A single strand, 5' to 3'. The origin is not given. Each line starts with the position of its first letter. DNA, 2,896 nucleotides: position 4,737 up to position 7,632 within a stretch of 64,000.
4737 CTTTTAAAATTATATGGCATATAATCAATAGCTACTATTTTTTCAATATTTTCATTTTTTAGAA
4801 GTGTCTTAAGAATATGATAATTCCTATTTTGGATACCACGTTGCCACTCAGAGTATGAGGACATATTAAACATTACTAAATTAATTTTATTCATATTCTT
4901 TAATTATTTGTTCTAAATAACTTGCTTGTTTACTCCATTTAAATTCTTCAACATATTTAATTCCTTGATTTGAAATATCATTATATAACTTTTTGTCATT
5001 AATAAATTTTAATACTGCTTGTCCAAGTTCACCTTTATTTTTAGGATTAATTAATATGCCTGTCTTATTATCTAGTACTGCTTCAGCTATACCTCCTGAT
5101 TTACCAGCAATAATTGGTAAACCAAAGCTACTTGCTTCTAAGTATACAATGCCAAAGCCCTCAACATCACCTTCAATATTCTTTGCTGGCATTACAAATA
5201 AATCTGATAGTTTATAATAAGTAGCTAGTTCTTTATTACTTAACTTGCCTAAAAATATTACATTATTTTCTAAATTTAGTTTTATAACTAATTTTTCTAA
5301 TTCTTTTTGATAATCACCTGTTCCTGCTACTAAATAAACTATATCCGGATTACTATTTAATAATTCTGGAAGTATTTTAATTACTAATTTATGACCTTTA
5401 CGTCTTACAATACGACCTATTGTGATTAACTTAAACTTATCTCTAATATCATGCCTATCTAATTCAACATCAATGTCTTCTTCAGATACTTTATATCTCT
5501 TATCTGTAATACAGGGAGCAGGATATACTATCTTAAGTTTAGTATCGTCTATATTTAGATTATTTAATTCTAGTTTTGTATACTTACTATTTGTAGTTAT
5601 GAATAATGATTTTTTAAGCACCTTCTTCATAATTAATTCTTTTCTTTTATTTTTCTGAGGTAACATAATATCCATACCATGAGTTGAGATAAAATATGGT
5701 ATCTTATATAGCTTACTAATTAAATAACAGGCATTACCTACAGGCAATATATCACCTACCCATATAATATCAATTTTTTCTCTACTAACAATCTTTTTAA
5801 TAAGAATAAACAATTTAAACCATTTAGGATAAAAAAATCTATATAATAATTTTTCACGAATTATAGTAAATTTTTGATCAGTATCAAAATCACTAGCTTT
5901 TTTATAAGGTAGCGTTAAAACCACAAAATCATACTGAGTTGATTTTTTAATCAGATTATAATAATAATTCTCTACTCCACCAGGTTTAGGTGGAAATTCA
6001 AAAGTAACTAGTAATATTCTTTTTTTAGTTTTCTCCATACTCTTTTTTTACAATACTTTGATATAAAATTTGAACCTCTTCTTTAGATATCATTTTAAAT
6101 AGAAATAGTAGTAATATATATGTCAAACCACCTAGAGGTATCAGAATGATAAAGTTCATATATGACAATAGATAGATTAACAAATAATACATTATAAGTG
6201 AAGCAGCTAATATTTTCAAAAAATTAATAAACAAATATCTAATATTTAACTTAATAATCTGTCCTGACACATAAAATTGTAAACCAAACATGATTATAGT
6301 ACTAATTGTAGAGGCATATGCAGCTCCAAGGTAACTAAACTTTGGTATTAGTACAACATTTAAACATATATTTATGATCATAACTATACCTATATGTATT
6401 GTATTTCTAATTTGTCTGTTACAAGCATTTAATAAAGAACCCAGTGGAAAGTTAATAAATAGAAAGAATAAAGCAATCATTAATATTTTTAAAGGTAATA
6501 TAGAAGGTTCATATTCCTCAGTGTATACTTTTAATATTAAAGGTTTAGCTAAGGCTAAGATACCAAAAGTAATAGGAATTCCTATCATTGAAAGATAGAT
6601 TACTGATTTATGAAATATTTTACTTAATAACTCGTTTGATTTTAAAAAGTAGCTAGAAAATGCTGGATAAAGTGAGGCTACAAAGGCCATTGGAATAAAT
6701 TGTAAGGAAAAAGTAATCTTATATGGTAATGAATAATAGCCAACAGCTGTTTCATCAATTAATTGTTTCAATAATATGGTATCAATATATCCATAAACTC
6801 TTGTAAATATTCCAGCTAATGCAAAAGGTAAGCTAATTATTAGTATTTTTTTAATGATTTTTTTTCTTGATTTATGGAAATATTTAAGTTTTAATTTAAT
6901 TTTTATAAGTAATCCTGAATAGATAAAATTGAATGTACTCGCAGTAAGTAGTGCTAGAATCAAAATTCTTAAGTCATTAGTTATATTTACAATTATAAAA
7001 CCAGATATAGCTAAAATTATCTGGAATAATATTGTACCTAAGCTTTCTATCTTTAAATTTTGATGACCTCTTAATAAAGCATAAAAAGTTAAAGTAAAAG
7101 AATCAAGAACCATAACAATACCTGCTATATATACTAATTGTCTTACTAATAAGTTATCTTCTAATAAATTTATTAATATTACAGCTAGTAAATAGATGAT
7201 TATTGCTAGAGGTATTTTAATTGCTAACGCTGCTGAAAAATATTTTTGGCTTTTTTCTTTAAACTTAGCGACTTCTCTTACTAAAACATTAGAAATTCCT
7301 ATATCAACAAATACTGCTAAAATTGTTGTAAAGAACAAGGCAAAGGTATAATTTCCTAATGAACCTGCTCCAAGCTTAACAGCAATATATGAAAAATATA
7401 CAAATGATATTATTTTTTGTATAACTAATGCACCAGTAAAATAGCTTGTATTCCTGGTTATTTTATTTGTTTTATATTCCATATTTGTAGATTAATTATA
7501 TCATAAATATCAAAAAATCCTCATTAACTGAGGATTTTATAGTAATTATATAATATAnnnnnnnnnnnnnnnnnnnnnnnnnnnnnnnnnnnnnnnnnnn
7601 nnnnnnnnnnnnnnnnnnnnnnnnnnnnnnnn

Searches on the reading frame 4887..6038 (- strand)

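Call 58: search_protein_families(library=pfam, proteins=[window:4887-6038:-], max_evalue=0.000001)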
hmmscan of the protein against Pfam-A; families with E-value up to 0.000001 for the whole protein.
window:4887-6038:- (383 aa): 4 families
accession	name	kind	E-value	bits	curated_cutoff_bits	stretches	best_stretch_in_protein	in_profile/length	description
PF00534.26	Glycos_transf_1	-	1.1e-43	149.1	26.4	1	198-361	11-171/172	Glycosyl transferases group 1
PF13692.12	Glyco_trans_1_4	-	8.9e-31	107.5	27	1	202-348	2-142/142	Glycosyl transferases group 1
PF13439.12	Glyco_transf_4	-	2.9e-11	44.1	28.5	1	19-173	1-164/170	Glycosyltransferase Family 4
PF13477.12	Glyco_trans_4_2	-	4.7e-07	30.5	23.4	1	34-150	23-138/139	Glycosyl transferase 4-like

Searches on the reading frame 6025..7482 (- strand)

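Call 58: search_protein_families(library=pfam, proteins=[window:6025-7482:-], max_evalue=0.000001)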
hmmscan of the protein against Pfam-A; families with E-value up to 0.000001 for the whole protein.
window:6025-7482:- (485 aa): 3 families
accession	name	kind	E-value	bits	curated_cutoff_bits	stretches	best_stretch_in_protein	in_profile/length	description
PF01943.22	Polysacc_synt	-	2.6e-36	125.9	28.2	1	9-278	2-273/274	Polysaccharide biosynthesis protein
PF13440.11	Polysacc_synt_3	-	6.4e-22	78.6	23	1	42-328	11-292/293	Polysaccharide biosynthesis protein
PF01554.23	MatE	-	3.4e-07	30.5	24.9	1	219-377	1-161/161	MatE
